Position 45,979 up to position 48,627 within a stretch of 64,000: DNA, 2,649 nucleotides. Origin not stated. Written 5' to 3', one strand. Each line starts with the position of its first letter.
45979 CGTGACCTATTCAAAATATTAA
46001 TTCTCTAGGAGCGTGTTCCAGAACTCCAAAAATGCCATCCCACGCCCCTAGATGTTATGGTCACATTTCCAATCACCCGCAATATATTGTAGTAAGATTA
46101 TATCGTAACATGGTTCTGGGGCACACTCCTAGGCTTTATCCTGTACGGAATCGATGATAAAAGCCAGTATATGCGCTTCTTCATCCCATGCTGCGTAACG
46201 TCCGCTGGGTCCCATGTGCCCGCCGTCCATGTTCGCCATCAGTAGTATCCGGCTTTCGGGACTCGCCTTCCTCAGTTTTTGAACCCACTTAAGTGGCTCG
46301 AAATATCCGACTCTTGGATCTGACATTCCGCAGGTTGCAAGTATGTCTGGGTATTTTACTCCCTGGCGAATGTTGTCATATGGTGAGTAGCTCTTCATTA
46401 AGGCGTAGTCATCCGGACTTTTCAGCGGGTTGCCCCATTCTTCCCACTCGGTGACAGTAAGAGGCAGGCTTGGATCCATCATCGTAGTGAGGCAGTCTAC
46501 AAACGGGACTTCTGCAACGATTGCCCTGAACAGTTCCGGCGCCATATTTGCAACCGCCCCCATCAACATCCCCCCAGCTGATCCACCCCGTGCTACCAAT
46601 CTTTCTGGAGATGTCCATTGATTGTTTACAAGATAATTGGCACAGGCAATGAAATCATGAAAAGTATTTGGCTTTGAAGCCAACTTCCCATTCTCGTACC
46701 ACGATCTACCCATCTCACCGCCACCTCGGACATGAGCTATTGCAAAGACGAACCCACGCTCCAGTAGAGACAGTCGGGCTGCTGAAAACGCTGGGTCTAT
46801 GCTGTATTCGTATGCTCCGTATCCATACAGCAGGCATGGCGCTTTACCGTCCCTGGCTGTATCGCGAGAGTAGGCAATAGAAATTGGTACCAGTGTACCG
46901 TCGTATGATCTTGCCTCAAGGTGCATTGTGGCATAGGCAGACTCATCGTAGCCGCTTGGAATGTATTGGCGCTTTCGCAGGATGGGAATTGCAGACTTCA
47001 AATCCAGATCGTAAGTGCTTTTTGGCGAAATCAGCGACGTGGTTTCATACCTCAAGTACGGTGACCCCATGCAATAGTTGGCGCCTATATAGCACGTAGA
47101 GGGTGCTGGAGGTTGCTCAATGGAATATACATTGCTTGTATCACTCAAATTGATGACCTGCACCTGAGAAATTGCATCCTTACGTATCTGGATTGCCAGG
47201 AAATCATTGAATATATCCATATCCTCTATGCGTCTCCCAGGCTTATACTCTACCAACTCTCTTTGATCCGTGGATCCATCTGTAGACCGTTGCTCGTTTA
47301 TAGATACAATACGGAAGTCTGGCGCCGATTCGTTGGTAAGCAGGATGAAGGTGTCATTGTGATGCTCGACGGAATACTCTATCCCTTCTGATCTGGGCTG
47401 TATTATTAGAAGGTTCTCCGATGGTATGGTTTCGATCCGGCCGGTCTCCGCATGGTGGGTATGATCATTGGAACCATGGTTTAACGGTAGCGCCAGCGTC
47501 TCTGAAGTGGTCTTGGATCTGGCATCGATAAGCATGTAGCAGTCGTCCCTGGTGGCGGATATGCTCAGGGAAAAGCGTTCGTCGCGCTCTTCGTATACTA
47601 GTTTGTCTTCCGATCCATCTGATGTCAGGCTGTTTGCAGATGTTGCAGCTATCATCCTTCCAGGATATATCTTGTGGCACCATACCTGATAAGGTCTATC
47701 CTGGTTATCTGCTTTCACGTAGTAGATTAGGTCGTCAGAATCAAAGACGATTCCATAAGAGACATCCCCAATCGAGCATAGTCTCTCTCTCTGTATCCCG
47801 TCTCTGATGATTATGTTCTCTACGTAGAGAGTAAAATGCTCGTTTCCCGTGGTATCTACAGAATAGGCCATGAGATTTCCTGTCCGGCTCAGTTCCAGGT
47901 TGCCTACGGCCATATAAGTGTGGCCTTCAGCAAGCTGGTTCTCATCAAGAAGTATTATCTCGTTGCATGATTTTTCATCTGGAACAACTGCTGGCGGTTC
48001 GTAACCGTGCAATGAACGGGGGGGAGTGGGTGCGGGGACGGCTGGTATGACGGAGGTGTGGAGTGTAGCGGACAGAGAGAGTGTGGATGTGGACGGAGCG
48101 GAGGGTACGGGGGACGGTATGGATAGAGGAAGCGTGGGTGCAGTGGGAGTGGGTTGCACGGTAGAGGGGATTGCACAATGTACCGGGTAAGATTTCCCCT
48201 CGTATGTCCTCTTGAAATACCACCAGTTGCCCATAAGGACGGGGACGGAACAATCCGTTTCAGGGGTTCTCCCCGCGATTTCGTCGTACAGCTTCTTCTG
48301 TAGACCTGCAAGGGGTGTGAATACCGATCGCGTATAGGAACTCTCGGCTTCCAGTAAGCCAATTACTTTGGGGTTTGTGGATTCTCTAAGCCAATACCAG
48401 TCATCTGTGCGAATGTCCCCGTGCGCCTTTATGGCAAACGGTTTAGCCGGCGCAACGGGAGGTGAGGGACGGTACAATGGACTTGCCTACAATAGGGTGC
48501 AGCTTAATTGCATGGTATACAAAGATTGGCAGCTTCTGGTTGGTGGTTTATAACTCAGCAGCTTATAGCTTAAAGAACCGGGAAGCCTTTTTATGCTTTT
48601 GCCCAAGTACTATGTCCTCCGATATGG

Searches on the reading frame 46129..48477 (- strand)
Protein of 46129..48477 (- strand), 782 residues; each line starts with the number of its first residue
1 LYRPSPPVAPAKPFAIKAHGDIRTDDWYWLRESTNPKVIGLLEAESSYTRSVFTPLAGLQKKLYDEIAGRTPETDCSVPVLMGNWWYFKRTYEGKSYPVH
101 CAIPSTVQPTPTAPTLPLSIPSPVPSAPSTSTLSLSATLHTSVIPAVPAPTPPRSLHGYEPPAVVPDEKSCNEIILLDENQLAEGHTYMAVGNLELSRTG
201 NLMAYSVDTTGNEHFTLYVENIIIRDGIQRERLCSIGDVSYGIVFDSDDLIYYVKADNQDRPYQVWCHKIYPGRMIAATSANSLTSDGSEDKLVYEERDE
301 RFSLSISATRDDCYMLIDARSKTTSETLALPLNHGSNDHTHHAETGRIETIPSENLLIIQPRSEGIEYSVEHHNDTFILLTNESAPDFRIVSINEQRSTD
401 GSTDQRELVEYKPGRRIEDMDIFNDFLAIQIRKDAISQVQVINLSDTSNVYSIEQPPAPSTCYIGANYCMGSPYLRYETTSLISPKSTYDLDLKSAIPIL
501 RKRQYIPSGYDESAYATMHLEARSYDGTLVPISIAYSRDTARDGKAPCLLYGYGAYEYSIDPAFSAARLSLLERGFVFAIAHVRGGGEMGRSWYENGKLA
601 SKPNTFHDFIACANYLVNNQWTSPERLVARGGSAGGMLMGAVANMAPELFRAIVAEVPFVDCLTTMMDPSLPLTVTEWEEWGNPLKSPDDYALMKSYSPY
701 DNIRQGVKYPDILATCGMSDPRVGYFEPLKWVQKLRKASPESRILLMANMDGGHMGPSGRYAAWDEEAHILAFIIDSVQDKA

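Call 24: search_protein_families(library=pfam, proteins=[window:46129-48477:-], max_evalue=0.001)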
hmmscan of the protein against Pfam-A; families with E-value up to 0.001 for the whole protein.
window:46129-48477:- (782 aa): 4 families
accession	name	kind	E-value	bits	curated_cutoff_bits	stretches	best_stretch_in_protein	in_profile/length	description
PF02897.21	Peptidase_S9_N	-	2.4e-68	231.3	24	2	171-495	106-405/414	Prolyl oligopeptidase, N-terminal beta-propeller domain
PF00326.27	Peptidase_S9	-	4.1e-64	216.4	22.6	1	563-778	2-210/213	Prolyl oligopeptidase family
PF02129.25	Peptidase_S15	-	9.5e-05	22.6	23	1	526-664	1-134/262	X-Pro dipeptidyl-peptidase (S15 family)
PF05448.18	AXE1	-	0.00076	18.8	21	0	604-660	155-210/321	Acetyl xylan esterase (AXE1)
